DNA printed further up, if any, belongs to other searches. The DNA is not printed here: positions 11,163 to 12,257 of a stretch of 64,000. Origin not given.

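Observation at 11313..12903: Adjacent DpdA/TGT-like transglycosylase and Thg1-like 3'-5' nucleotidyltransferase genes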

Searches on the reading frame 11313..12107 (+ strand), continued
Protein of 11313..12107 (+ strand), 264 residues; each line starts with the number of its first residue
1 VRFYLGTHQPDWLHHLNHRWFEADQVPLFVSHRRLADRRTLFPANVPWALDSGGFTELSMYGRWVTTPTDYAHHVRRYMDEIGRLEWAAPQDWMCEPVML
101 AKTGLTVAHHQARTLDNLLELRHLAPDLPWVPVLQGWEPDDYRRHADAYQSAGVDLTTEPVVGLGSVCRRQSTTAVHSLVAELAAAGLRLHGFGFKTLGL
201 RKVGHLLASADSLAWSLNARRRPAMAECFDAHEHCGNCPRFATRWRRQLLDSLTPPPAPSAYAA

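Call 60: fold_search(model_id=the predicted structure, library=pdb)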
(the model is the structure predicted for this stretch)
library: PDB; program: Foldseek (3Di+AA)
matches with E <= 10: 1067; with E <= 0.001: 1
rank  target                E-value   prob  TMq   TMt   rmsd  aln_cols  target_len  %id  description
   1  7a3x                  9.5e-05  1.00  0.53  0.41   8.6       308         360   15  tRNA-guanine transglycosylase C158S/C281S/Y330C/H333A mutant in complex with sulfolane (released 2021-06-16)
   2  9ui2_A                1.2e-03  0.99  0.38  0.42  10.6       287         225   11  Crystal structure of Thermus thermophilus HB8 transaldolase (released 2025-07-30)
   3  4xz9_C                2.0e-03  1.00  0.45  0.51  10.9       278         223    9  Transaldolase variant E60Q/F132Y from T. acidophilum in complex with DHA Schiff base and G3P (released 2015-09-30)
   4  2p10_B                2.2e-03  0.97  0.42  0.42  11.7       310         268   13  CRYSTAL STRUCTURE OF A PUTATIVE PHOSPHONOPYRUVATE HYDROLASE (MLL9387) FROM MESORHIZOBIUM LOTI MAFF303099 AT 2.15 A RES (released 2007-03-20)
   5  9gnc_A                2.8e-03  0.98  0.40  0.38   7.9       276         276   14  KvPepIY122A mutant in complex with F420, F420-dependent oxidoreductase (released 2025-06-11)
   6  7qxf_B                3.0e-03  0.99  0.37  0.42   6.4       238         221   11  Fructose-6-phosphate aldolase (FSA) mutant R134V, S166G, with covalently bound active site ligand (released 2023-02-08)
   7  6ys0_C                3.2e-03  0.99  0.44  0.50  11.0       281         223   10  Transaldolase variant D211A from T. acidophilum in complex with D-fructose 6-phosphate Schiff-base intermediate (released 2021-05-12)
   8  1wx0_A                3.2e-03  0.99  0.39  0.47   8.9       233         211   14  Crystal structure of transaldolase from Thermus thermophilus HB8 (released 2005-02-01)
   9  8tnf_H                3.6e-03  0.99  0.47  0.40   9.7       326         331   12  Crystal structure of sulfohexulose-1-phosphate aldolase from Paracoccus onubensis strain Merri (released 2024-08-07)
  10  1vpx_E                3.8e-03  0.99  0.45  0.52   9.6       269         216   10  Crystal structure of Transaldolase (EC 2.2.1.2) (TM0295) from Thermotoga maritima at 2.40 A resolution (released 2004-12-07)
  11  1vpx_I                4.0e-03  1.00  0.45  0.53   9.4       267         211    9  Crystal structure of Transaldolase (EC 2.2.1.2) (TM0295) from Thermotoga maritima at 2.40 A resolution (released 2004-12-07)
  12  8tnf_G                4.0e-03  0.97  0.45  0.38  10.5       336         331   12  Crystal structure of sulfohexulose-1-phosphate aldolase from Paracoccus onubensis strain Merri (released 2024-08-07)
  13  1vpx_A                5.0e-03  0.99  0.42  0.51  10.0       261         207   11  Crystal structure of Transaldolase (EC 2.2.1.2) (TM0295) from Thermotoga maritima at 2.40 A resolution (released 2004-12-07)
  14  4rxg_A                5.0e-03  0.96  0.38  0.43  10.5       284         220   11  Fructose-6-phosphate aldolase Q59E from E.coli (released 2015-10-07)
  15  2p10_F                5.3e-03  0.97  0.44  0.44  10.5       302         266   11  CRYSTAL STRUCTURE OF A PUTATIVE PHOSPHONOPYRUVATE HYDROLASE (MLL9387) FROM MESORHIZOBIUM LOTI MAFF303099 AT 2.15 A RES (released 2007-03-20)
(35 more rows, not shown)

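Call 71: find_related_loci(query=A3, collection=viral_contigs, flank=6000)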
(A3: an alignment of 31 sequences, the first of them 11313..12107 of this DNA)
Query A3 (264 aa) in viral_contigs; peptide patterns used: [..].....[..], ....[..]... (x = any residue, [..] = any of these).
460 stretches matched a pattern; 439 encode a relative of the query (tblastn E <= 1e-3); the best 80 are kept; 80 distinct loci.
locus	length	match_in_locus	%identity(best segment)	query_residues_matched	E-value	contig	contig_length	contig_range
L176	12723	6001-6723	58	3-253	4e-94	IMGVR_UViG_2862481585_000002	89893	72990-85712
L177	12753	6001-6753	57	3-262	2e-92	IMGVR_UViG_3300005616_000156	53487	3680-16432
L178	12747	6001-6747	58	1-253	4e-91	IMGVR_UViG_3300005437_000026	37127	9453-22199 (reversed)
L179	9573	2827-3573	55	1-255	1e-90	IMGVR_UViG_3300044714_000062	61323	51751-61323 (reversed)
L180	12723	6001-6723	55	3-253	7e-90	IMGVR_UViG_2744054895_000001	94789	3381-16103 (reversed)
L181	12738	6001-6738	58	1-257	4e-88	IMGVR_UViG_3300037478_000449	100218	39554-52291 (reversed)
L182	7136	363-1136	52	3-264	5e-88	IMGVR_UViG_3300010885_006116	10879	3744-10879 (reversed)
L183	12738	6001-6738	57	3-255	5e-88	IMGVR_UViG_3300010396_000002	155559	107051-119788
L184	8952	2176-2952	56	3-258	6e-88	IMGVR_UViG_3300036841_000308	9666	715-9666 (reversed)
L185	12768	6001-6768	55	1-259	1e-87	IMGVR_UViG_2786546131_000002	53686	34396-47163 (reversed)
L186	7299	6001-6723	58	1-250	1e-87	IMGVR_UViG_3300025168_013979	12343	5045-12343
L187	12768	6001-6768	53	1-256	3e-86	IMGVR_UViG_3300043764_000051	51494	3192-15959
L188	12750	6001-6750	56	1-250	7e-87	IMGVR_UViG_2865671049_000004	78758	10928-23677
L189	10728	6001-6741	59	1-253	1e-86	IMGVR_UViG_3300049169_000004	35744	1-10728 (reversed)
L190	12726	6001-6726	54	1-250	1e-86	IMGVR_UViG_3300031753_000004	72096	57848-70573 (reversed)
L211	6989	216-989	51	1-263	3e-84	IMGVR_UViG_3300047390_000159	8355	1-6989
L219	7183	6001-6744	52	1-253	2e-82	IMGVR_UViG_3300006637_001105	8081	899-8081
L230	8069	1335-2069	53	1-258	3e-80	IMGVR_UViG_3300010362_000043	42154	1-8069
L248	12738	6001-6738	53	3-250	8e-79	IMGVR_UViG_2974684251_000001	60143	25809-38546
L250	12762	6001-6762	52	3-258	9e-79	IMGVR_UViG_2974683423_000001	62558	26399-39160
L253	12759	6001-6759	52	3-253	1e-78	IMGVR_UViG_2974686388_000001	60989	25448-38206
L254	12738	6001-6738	53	3-250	6e-79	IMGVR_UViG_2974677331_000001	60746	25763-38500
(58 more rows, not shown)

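Call 74: search_protein_families(library=pfam, proteins=[L230:823-1338:+, L211:2272-3843:+, L253:3801-4193:+, L254:5484-5882:+, L254:4614-5369:+, L248:7568-8656:+, L250:8483-9256:-, L219:2236-3498:-, L248:2499-3707:+, L001:11171-11743:+], max_evalue=0.01)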
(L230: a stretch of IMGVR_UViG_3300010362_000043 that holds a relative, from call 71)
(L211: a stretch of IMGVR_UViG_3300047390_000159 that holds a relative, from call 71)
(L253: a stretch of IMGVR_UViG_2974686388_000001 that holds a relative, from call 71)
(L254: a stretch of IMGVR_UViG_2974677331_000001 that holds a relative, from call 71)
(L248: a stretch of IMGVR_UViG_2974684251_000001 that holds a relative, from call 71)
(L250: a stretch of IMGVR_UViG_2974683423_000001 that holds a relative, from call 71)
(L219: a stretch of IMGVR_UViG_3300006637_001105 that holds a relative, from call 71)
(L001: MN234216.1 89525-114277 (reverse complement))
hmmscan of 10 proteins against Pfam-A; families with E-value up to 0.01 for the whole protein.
L230:823-1338:+ (171 aa): 1 family
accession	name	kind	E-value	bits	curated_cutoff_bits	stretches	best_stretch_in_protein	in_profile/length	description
PF02592.20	Vut_1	-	2.7e-06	28.2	27.2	1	20-158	5-140/152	Putative vitamin uptake transporter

L211:2272-3843:+ (523 aa): 2 families
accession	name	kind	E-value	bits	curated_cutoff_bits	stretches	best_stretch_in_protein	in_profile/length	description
PF17289.8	Terminase_6C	-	1.7e-07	31.8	22.6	1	326-485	2-152/155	Terminase RNaseH-like domain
PF04466.19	Terminase_3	-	4.3e-05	23.6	23.2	1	54-218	7-152/201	Phage terminase large subunit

L253:3801-4193:+ (130 aa): 0 families

L254:5484-5882:+ (132 aa): 0 families

L254:4614-5369:+ (251 aa): 0 families

L248:7568-8656:+ (362 aa): 3 families
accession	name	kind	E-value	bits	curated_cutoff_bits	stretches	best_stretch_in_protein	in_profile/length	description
PF00589.27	Phage_integrase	-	1.6e-22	80.5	27.1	1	178-342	8-169/172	Phage integrase family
PF14659.12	Phage_int_SAM_3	-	6.7e-08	33.1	22.6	1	67-122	1-57/58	Phage integrase, N-terminal SAM-like domain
PF22022.2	Phage_int_M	-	9.6e-05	23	27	1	75-160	8-93/96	Phage integrase central domain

L250:8483-9256:- (257 aa): 0 families

L219:2236-3498:- (420 aa): 0 families

L248:2499-3707:+ (402 aa): 1 family
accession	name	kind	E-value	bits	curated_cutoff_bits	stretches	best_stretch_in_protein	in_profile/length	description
PF12850.12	Metallophos_2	-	0.0015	19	27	1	241-362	49-129/154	Calcineurin-like phosphoesterase superfamily domain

L001:11171-11743:+ (190 aa): 0 families

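Call 79: find_encoding_contigs(protein=P0122, flank=5000, max_places=2)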
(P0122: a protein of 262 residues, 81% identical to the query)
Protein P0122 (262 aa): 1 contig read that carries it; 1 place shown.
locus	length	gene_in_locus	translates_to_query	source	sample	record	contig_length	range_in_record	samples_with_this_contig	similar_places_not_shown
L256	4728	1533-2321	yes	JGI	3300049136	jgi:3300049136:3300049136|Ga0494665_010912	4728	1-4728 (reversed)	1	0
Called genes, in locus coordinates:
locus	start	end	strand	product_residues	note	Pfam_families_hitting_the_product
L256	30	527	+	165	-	-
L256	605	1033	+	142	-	-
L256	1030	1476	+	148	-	-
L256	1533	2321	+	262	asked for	PF23859:DpdA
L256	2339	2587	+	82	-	-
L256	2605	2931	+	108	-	PF23835:DUF7205 (weak)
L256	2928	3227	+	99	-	PF14216:DUF4326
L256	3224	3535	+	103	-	-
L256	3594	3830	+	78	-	-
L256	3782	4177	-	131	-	-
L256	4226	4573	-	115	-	PF09851:SHOCT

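Call 80: find_encoding_contigs(protein=P0124, flank=8000, max_places=2)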
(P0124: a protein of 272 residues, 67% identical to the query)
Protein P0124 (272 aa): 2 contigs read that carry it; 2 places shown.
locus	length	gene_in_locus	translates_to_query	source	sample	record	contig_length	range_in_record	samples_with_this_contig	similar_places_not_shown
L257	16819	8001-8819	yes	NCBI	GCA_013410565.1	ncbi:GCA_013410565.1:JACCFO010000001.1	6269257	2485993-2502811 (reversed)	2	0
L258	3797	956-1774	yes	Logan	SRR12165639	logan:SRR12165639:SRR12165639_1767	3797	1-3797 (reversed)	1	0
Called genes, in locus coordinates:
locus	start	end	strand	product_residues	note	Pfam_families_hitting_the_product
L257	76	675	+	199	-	PF00293:NUDIX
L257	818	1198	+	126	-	-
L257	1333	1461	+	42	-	-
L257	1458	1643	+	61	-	-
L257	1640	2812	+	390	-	-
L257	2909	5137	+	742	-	PF01580:FtsK_SpoIIIE (weak)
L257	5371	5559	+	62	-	-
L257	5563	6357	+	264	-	PF00145:DNA_methylase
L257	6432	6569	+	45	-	-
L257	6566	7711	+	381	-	PF00712:DNA_pol3_beta, PF02767:DNA_pol3_beta_2, PF02768:DNA_pol3_beta_3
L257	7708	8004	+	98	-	PF02467:Whib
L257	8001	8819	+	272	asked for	PF23859:DpdA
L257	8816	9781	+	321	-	PF09250:Prim-Pol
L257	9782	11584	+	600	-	-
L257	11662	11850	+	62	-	-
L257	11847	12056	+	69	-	PF12728:HTH_17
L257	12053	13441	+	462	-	PF00589:Phage_integrase (weak)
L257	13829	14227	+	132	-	PF00072:Response_reg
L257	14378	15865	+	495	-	PF05746:DALR_1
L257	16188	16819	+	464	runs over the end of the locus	PF00278:Orn_DAP_Arg_deC, PF02784:Orn_Arg_deC_N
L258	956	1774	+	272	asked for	PF23859:DpdA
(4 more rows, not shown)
